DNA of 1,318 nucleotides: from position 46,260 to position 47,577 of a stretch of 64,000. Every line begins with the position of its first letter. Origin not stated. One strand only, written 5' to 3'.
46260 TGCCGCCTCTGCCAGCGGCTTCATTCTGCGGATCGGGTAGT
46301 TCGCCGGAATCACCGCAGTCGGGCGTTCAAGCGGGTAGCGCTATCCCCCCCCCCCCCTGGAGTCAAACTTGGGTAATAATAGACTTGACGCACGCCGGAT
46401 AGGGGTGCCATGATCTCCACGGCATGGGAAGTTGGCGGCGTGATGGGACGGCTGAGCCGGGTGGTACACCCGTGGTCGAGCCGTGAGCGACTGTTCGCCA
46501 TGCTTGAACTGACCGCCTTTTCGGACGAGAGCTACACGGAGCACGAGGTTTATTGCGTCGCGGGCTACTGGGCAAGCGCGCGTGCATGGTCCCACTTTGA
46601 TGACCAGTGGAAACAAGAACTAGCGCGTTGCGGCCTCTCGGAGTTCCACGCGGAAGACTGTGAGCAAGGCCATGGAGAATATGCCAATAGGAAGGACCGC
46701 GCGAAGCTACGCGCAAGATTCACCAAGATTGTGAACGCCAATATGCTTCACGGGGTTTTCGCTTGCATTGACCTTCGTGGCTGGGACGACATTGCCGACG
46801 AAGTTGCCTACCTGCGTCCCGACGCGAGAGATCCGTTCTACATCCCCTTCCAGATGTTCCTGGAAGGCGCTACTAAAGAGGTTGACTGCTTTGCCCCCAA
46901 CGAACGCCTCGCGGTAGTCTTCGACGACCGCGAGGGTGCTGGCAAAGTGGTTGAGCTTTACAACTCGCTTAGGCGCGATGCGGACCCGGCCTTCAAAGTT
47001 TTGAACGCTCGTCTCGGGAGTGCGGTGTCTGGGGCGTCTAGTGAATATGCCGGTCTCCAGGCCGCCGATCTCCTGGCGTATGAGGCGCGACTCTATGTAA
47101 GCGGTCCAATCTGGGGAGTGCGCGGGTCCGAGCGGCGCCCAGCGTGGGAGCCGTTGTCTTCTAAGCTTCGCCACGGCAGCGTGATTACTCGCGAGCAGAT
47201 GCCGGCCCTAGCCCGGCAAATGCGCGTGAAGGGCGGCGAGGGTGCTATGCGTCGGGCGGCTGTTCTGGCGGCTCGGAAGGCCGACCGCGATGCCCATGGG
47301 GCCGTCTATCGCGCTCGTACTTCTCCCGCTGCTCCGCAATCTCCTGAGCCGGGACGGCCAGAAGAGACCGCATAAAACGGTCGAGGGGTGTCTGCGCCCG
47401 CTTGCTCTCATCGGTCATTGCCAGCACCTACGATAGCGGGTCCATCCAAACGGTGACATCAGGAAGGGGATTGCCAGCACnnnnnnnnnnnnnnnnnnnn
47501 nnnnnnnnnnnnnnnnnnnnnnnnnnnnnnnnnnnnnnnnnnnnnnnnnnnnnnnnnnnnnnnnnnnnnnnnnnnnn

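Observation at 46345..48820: IS1595-family transposon carrying a low-GC DUF3800 gene and a zinc-ribbon ORF as passengers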

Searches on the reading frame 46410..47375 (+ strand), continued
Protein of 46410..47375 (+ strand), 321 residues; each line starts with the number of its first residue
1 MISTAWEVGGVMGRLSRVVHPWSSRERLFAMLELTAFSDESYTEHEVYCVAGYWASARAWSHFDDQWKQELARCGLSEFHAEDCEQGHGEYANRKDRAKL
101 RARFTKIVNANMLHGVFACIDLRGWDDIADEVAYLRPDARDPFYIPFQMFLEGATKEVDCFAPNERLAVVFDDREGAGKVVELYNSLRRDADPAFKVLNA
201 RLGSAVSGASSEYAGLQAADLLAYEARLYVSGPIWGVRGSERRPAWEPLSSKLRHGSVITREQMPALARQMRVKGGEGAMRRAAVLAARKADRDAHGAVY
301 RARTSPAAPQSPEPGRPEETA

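Call 99: search_protein_representatives(alignment_id=A1)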
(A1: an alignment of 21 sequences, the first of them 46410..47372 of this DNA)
Query: 21 sequences, 322 profile positions. Proteins with E-value up to 0.001 (for the whole library): 10409; up to 1e-10: 4972; up to 1e-30: 194. The best 150 are listed.
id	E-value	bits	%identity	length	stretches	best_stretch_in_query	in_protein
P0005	4.6e-145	499.4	-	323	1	1-322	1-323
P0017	2.2e-131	454.4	-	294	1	31-321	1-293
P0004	6.5e-131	452.9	-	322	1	1-322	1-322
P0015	1.6e-129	448.3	-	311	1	1-310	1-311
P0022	6.5e-100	351.0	-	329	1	31-321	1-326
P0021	3.5e-99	348.6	-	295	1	31-314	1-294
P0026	1.8e-86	306.9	-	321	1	2-312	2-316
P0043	1.9e-86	306.8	-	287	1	33-302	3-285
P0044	5.7e-71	255.9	-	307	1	17-274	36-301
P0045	1.6e-70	254.4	-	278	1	35-276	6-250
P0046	6.9e-70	252.4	-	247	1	31-268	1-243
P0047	7.1e-70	252.3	-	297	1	20-253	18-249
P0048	2.5e-66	240.6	-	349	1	20-321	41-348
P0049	3.1e-65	237.1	-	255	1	35-273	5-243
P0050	1.2e-64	235.1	-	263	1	31-280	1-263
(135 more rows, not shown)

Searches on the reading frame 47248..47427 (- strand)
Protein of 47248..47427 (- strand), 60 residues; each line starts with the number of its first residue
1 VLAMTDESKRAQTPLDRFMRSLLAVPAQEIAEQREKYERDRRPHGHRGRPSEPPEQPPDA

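Call 95: search_protein_families(library=pfam, proteins=[window:47248-47427:-], max_evalue=10)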
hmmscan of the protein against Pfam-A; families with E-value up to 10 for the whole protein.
seq(60 aa): 0 families

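Call 96: search_protein_families(library=ncbifam, proteins=[window:47248-47427:-], max_evalue=10)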
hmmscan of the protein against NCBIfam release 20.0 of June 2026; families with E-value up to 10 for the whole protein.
seq(60 aa): 0 families

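Call 102: find_homologous_proteins(query=A6, max_evalue=0.001)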
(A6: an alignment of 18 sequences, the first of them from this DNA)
Query A6 (18 sequences) (57 aa, profile of the alignment): 1183 proteins with E <= 0.001 among 3126 candidates; the best 120 are listed.
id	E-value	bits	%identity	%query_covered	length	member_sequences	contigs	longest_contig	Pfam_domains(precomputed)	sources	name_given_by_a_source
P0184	8.9e-16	75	27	65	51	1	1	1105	-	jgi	-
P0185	1.4e-15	75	33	42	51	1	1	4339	-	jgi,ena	-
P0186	3.2e-15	73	29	42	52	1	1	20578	-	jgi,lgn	jgi:hypothetical protein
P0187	3.3e-15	73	25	42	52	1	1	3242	-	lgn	-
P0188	4.1e-15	73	31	46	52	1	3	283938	-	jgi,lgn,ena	jgi:hypothetical protein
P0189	4.5e-15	73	24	58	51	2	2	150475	-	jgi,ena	jgi:hypothetical protein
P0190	4.9e-15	73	24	58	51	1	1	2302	-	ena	-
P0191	6.0e-15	73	24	58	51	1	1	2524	-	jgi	jgi:hypothetical protein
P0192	6.9e-15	72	23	75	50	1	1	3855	-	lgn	-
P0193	1.2e-14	72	24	58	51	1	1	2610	-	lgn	-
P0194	1.7e-14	71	29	49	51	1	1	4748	-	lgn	-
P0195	1.8e-14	71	21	58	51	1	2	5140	-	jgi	jgi:hypothetical protein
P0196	1.9e-14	71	24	58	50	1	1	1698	-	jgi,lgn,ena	-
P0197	1.9e-14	71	27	58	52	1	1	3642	-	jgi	-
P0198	1.9e-14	71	40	44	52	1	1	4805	-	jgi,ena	-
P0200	3.4e-14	70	30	53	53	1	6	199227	-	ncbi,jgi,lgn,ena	jgi:hypothetical protein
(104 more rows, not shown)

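Call 103: find_encoding_contigs(protein=P0200, flank=4000, max_places=5)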
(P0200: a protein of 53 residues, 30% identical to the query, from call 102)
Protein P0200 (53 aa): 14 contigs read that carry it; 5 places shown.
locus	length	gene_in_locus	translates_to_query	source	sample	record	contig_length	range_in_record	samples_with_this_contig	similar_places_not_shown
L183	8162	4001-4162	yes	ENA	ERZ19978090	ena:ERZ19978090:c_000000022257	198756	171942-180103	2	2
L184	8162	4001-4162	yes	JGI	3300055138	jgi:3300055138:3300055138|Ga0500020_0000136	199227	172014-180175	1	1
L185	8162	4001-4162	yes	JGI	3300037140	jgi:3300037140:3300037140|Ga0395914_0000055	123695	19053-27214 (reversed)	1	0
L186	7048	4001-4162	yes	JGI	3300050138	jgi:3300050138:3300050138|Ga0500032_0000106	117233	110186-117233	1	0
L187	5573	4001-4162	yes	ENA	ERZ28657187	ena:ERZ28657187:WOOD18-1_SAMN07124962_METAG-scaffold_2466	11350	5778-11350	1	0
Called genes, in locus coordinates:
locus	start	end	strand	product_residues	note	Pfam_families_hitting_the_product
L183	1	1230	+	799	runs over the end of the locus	PF09586:YfhO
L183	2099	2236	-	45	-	-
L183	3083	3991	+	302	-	PF12686:DUF3800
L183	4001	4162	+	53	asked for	-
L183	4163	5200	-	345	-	PF12760:Zn_ribbon_IS1595, PF12762:DDE_Tnp_IS1595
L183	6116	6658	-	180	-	-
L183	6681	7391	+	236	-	-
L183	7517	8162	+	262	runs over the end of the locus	PF01557:FAA_hydrolase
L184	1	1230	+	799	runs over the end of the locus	PF09586:YfhO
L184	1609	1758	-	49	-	-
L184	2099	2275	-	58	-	-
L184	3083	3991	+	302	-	PF12686:DUF3800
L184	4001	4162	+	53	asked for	-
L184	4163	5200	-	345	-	PF12760:Zn_ribbon_IS1595, PF12762:DDE_Tnp_IS1595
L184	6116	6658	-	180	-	-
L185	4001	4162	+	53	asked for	-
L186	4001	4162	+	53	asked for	-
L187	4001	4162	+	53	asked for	-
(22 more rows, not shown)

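Call 104: find_encoding_contigs(protein=P0188, flank=4000, max_places=3)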
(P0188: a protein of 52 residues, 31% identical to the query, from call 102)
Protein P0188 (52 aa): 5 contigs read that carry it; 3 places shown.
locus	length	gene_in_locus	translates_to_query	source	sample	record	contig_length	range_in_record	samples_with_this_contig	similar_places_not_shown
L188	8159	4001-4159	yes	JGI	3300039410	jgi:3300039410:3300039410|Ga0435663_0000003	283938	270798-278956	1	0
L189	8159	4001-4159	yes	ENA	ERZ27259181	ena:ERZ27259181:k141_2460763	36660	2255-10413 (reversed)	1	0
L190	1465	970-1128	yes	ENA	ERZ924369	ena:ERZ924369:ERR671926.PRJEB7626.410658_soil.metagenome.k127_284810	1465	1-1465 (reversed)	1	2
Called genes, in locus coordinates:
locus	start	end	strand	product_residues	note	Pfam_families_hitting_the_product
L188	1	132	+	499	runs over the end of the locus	PF02321:OEP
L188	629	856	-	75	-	-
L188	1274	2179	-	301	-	PF13424:TPR_12 (faint), PF07719:TPR_2 (faint), PF14559:TPR_19 (faint), PF00515:TPR_1 (faint)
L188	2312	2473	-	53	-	-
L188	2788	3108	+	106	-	-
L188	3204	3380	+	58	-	-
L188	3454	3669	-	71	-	-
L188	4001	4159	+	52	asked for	-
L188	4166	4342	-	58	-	-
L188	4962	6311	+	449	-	PF13181:TPR_8 (faint), PF13424:TPR_12 (weak), PF02954:HTH_8 (weak)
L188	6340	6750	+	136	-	-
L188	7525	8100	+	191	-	PF06475:Glycolipid_bind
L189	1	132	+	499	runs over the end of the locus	PF02321:OEP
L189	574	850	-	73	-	-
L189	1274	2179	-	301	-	PF13424:TPR_12 (faint), PF07719:TPR_2 (faint), PF14559:TPR_19 (faint), PF00515:TPR_1 (faint)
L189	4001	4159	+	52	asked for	-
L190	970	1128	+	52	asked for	-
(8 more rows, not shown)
